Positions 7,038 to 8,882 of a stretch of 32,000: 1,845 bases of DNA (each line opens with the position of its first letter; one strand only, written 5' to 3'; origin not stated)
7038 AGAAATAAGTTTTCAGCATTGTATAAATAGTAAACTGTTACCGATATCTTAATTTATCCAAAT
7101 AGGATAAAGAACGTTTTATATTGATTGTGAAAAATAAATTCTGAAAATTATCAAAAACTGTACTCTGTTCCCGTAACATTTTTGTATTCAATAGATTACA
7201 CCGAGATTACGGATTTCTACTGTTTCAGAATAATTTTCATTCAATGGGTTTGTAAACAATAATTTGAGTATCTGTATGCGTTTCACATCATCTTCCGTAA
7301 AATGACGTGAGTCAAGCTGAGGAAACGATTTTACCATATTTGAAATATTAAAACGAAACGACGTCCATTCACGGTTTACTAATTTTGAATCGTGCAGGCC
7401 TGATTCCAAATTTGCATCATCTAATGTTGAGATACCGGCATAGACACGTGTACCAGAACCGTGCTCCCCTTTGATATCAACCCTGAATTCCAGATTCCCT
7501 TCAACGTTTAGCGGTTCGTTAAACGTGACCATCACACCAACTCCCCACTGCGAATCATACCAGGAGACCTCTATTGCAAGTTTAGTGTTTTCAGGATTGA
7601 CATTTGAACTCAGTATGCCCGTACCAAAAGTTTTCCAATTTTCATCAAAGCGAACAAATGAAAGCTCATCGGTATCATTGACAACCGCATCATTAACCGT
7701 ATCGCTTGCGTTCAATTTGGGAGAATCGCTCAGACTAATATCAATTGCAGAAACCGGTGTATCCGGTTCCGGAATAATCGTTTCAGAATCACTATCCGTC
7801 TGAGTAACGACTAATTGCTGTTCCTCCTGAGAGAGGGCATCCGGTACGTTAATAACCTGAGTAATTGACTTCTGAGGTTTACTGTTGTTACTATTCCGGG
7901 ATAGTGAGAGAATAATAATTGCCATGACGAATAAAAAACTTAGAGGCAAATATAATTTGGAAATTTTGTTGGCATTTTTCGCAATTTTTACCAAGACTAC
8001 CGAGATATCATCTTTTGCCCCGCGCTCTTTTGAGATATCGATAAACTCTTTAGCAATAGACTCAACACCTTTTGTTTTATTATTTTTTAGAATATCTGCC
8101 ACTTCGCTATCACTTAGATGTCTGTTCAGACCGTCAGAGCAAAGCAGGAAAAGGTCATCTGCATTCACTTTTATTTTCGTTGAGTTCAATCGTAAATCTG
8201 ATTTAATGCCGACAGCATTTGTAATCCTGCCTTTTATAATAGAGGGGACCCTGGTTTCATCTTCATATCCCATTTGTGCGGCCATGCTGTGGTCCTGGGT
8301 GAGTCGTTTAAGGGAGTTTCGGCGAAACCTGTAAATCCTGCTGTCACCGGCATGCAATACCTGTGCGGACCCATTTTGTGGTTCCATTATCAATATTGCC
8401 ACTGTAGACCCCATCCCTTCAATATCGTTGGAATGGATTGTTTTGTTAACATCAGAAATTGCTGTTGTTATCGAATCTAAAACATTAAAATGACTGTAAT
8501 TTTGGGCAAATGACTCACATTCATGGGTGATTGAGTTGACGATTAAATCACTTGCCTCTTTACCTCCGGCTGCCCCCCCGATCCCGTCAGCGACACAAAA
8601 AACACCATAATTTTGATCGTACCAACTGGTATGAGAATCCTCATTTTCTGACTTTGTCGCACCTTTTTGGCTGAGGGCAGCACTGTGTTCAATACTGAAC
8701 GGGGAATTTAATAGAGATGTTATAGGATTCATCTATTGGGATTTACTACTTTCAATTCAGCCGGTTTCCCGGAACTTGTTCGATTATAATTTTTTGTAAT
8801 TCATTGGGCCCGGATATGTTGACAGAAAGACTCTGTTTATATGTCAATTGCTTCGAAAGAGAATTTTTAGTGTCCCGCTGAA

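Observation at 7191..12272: The phosphatase and the kinase carry related extracytoplasmic beta-sandwich modules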

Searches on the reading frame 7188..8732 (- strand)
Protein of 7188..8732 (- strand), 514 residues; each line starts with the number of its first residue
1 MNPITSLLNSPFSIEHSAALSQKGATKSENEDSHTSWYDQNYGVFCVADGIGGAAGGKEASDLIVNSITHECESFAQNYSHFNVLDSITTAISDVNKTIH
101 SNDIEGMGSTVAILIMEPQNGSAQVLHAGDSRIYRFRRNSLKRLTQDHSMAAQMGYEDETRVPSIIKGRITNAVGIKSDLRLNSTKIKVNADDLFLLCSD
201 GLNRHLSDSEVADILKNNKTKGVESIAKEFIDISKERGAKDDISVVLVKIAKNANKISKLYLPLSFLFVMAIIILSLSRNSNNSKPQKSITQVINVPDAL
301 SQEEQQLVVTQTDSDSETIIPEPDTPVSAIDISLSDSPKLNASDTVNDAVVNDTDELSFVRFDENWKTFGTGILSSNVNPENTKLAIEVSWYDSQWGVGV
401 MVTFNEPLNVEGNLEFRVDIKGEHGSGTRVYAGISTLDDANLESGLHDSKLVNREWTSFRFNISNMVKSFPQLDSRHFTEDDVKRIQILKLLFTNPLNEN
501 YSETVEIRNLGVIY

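Call 5: search_protein_families(library=pfam, proteins=[window:7191-8732:-], max_evalue=0.1)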
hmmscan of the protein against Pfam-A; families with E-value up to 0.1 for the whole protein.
window:7191-8732:- (514 aa): 3 families
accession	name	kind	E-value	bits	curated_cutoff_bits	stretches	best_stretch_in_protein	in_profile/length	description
PF13672.11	PP2C_2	-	2.1e-14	54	24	1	26-215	8-183/209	Protein phosphatase 2C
PF00481.26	PP2C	-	1e-10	42.2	20.3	2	26-150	11-142/255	Protein phosphatase 2C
PF07228.17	SpoIIE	-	2.5e-09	37.8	25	1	88-250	40-191/192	Stage II sporulation protein E (SpoIIE)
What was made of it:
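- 7188..8732 (-): Membrane PP2C phosphatase gene, 514 aa. Pfam PP2C_2 E 2.1e-14, PP2C and SpoIIE (call 5).
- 7983..8657 (-): PP2C catalytic domain (aa 26-250). Pfam PP2C_2, PP2C and SpoIIE together span aa 26-250 (call 5).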

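Call 29: find_encoding_contigs(protein=window:7188-8732:-, flank=10000, max_places=4)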
Protein window:7188-8732:- (514 aa): 3 contigs read that carry it; 2 places shown.
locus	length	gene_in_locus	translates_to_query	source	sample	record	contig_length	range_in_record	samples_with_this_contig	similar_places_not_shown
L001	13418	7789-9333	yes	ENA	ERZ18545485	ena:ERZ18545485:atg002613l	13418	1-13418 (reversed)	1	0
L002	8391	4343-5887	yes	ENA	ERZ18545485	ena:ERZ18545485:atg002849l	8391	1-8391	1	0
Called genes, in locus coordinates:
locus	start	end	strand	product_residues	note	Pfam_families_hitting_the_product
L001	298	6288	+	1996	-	PF00069:Pkinase, PF03109:ABC1 (faint), PF07714:PK_Tyr_Ser-Thr, PF17667:Pkinase_fungal (faint), PF00069:Pkinase, PF07714:PK_Tyr_Ser-Thr, PF06452:CBM9_1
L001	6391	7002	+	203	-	PF05869:Dam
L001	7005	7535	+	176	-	PF20472:PDDEXK_11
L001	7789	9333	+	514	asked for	PF00481:PP2C (faint), PF13672:PP2C_2, PF07228:SpoIIE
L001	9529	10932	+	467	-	PF00498:FHA, PF00493:MCM (faint), PF00158:Sigma54_activat, PF14532:Sigma54_activ_2, PF07724:AAA_2, PF00004:AAA (weak), PF07728:AAA_5 (weak), PF25601:AAA_lid_14, +1 more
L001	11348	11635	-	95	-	-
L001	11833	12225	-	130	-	-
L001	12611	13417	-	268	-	?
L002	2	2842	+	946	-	?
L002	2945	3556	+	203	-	PF05869:Dam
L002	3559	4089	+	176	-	PF20472:PDDEXK_11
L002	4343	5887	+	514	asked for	PF00481:PP2C (faint), PF13672:PP2C_2, PF07228:SpoIIE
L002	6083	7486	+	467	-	PF00498:FHA, PF00493:MCM (faint), PF00158:Sigma54_activat, PF14532:Sigma54_activ_2, PF07724:AAA_2, PF00004:AAA (weak), PF07728:AAA_5 (weak), PF25601:AAA_lid_14, +1 more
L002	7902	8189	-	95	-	-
